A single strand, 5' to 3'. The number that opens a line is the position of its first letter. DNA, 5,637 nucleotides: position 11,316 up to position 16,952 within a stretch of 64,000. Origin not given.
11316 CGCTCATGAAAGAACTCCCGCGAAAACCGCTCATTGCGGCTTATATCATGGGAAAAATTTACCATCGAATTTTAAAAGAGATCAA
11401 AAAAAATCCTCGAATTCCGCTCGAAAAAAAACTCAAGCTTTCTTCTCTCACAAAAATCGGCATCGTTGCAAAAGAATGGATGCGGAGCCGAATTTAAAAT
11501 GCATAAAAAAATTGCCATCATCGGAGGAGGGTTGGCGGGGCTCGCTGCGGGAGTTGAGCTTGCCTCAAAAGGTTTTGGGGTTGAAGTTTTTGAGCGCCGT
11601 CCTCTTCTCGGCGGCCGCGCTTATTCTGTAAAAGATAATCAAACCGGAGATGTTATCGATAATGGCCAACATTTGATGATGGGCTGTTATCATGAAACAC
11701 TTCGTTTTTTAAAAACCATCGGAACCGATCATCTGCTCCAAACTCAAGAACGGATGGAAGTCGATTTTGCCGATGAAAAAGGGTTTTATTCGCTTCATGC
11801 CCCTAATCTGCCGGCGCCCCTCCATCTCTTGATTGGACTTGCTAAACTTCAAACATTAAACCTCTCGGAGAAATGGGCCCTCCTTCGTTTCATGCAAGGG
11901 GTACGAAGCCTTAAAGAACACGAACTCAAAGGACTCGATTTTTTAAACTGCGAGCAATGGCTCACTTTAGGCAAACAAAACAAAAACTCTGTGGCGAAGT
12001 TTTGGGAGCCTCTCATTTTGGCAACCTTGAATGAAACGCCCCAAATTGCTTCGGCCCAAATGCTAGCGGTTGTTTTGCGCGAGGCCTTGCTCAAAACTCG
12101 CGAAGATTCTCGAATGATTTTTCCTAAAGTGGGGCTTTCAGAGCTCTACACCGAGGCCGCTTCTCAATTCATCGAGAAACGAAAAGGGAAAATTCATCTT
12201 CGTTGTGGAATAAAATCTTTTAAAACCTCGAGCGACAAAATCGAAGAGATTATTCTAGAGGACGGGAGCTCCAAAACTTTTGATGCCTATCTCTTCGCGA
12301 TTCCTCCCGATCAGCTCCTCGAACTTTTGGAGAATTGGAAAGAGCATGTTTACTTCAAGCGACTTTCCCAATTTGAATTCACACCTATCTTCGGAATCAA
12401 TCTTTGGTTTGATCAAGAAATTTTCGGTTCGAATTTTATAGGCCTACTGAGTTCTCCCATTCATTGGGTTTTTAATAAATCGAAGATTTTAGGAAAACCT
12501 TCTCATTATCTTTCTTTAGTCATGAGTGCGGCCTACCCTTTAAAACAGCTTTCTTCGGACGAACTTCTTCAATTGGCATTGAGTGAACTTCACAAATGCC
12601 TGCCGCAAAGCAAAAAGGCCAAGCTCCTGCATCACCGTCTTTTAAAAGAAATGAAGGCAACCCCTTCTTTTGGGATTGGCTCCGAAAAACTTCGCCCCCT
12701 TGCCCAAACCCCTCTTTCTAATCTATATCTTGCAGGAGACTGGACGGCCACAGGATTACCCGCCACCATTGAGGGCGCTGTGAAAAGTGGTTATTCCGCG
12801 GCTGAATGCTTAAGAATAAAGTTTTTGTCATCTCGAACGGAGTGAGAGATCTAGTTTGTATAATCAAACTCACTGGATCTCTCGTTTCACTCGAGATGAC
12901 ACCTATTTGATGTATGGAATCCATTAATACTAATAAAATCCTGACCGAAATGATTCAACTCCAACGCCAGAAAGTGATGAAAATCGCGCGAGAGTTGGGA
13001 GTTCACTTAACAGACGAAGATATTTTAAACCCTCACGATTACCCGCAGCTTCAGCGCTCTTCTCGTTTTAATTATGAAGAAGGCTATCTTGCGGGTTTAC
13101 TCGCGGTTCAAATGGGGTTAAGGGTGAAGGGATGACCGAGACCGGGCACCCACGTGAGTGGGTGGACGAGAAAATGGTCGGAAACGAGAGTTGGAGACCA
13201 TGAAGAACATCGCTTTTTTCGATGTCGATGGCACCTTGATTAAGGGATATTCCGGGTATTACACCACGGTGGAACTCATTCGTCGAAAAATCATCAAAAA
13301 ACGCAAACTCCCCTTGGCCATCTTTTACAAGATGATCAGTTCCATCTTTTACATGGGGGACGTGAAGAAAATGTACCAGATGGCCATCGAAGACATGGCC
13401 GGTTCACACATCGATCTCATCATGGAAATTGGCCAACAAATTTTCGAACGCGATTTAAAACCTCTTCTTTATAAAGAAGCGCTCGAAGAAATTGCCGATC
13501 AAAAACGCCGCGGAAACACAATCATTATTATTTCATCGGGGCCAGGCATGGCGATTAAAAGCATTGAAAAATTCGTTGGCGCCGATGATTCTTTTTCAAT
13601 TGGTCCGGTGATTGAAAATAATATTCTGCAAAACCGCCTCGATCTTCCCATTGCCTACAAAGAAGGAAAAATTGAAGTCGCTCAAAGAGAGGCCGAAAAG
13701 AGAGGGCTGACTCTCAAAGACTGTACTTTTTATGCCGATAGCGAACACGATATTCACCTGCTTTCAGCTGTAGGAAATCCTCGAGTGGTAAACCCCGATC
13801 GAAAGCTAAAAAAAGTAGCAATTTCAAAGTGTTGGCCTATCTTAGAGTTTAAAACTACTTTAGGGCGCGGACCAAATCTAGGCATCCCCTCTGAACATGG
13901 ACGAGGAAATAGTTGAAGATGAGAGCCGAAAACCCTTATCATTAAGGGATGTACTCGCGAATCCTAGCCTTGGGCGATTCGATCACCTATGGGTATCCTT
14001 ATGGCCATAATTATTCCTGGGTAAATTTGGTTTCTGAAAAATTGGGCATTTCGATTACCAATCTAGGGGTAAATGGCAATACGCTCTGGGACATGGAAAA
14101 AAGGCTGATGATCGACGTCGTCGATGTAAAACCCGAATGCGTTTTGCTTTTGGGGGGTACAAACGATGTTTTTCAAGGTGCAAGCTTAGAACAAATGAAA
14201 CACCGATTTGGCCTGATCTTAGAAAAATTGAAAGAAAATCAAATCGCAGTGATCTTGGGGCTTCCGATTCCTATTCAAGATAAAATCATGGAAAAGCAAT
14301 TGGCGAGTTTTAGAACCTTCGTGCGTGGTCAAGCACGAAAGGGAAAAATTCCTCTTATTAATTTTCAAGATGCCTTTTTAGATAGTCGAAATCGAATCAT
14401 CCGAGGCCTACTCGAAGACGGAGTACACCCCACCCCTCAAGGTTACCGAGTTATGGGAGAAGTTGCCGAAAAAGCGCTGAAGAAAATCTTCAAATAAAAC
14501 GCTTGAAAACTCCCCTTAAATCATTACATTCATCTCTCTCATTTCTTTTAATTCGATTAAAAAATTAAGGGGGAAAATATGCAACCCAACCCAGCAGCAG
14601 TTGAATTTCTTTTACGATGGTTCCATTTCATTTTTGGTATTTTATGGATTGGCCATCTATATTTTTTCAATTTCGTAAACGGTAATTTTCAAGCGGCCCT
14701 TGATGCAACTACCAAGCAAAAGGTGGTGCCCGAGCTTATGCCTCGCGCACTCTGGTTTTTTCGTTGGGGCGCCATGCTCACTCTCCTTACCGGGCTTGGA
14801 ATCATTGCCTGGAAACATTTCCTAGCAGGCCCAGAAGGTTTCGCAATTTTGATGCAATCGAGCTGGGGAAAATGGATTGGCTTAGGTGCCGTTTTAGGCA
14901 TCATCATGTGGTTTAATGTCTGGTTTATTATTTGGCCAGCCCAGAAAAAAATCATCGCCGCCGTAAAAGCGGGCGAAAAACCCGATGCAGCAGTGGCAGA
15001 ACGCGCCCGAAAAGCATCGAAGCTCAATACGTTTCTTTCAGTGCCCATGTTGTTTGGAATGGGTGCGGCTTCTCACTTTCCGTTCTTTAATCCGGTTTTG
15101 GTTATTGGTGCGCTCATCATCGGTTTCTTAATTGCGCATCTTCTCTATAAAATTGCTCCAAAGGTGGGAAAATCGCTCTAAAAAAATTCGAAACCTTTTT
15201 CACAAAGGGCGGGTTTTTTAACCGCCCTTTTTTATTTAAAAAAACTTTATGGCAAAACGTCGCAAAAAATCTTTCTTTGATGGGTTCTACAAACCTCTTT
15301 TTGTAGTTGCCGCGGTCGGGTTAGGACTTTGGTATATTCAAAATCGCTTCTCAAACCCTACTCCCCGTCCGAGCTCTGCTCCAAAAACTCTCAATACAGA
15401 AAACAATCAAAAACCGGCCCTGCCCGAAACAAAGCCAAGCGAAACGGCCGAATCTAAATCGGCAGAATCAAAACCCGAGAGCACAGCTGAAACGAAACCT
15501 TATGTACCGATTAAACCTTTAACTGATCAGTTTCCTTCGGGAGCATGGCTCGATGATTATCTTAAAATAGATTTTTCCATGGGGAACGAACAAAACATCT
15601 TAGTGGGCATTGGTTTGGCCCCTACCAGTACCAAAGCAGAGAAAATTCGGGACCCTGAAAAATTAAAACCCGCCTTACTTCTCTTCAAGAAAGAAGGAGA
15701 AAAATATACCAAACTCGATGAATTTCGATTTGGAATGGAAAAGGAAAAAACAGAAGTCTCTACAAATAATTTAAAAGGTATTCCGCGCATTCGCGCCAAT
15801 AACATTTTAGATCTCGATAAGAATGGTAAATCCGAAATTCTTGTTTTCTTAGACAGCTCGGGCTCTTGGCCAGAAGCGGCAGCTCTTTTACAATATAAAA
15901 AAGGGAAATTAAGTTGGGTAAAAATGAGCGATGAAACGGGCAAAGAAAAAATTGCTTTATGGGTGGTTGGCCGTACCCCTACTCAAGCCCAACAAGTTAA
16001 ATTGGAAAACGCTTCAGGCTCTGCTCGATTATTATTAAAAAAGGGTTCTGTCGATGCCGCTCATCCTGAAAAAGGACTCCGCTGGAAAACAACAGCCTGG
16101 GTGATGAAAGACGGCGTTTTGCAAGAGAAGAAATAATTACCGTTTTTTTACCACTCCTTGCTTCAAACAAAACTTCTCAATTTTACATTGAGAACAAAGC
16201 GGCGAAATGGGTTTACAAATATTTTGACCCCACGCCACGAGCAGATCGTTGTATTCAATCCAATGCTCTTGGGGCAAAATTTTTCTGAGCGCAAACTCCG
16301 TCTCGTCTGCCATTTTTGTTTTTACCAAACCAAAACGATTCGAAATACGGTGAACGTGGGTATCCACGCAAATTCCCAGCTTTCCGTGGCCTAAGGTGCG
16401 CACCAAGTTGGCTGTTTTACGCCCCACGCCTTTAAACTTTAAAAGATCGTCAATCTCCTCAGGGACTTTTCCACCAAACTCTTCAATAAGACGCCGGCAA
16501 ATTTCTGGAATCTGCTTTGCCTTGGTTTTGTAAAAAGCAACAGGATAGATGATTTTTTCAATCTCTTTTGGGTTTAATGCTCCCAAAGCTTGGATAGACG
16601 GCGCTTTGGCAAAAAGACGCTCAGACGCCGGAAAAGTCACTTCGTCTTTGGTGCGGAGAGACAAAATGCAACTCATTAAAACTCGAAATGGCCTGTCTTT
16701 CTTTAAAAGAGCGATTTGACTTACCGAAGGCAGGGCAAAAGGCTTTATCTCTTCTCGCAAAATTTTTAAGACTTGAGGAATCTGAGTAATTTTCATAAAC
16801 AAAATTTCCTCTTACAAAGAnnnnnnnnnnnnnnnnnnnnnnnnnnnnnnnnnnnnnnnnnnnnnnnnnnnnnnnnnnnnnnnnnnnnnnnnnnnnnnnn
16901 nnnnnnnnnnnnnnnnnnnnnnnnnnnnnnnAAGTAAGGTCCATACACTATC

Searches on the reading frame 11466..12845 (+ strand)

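Call 36: search_protein_families(library=ncbifam, proteins=[window:11466-12845:+], max_evalue=1e-10)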
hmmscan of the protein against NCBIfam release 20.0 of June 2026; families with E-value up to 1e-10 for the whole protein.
window:11466-12845:+ (459 aa): 6 families
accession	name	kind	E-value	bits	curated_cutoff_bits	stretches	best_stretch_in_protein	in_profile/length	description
TIGR03467.1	HpnE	equivalog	8.6e-128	427.3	283.05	1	16-448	1-427/430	hydroxysqualene dehydroxylase HpnE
TIGR02731.1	phytoene_desat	equivalog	8.1e-42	143.5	569.4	1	15-447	1-450/453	15-cis-phytoene desaturase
TIGR02732.1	zeta_caro_desat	equivalog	7.1e-36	124.1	622.15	1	15-317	1-319/474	9,9'-di-cis-zeta-carotene desaturase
NF005560.0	PRK07233.1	equivalog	2.4e-31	109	252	1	15-450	2-429/435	hypothetical protein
NF005547.0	PRK07208.1-3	equivalog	5.3e-13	48.5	380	1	13-290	4-270/465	hypothetical protein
TIGR02734.1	crtI_fam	subfamily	8.7e-11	41.2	238.1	0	17-67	2-50/504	phytoene desaturase family protein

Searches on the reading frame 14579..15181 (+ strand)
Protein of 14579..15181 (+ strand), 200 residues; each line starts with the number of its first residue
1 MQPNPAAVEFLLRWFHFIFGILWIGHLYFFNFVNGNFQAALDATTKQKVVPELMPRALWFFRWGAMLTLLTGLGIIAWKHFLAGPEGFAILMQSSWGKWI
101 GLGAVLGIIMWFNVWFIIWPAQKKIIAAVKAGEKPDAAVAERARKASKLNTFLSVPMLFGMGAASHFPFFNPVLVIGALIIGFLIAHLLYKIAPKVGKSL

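Call 31: search_protein_families(library=ncbifam, proteins=[window:14579-15181:+], max_evalue=0.001)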
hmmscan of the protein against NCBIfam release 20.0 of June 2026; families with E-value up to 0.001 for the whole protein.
window:14579-15181:+ (200 aa): 0 families

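Call 33: search_protein_families(library=ncbifam, proteins=[window:14579-15181:+], max_evalue=0.01)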
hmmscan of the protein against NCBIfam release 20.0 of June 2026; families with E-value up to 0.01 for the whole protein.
window:14579-15181:+ (200 aa): 0 families

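Call 34: search_protein_families(library=pfam, proteins=[window:14579-15181:+], max_evalue=0.01)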
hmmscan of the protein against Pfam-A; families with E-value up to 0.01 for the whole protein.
window:14579-15181:+ (200 aa): 1 family
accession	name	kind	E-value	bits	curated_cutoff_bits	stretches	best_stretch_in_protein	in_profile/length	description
PF06181.16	Urate_ox_N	-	2.4e-26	93.3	26.9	3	94-170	168-243/295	Urate oxidase N-terminal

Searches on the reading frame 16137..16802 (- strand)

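Call 31: search_protein_families(library=ncbifam, proteins=[window:16137-16802:-], max_evalue=0.001)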
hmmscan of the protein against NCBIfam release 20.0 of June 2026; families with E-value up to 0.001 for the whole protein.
window:16137-16802:- (221 aa): 7 families
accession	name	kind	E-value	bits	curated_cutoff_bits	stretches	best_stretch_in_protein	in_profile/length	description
TIGR01083.1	nth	equivalog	3.2e-51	173.7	211.7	1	33-203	22-192/192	endonuclease III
NF007978.0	PRK10702.1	equivalog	4.9e-29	101.5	405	1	33-213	24-204/211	endonuclease III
TIGR01084.1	mutY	equivalog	2.1e-24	86.5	286.5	1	34-213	24-207/277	A/G-specific adenine glycosylase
NF008132.0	PRK10880.1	equivalog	3.9e-14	52.5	427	1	36-214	29-211/351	A/G-specific adenine glycosylase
NF053634.1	MonDNAglycDR2438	equivalog_domain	6.1e-14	52.1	400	1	35-212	17-204/219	monofunctional DNA glycosylase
NF010488.0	PRK13910.1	equivalog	5.8e-13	48.9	471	1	70-216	26-171/290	adenine-specific DNA glycosylase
NF010494.0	PRK13913.1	equivalog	1.3e-05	25.2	192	1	70-159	71-164/220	3-methyladenine DNA glycosylase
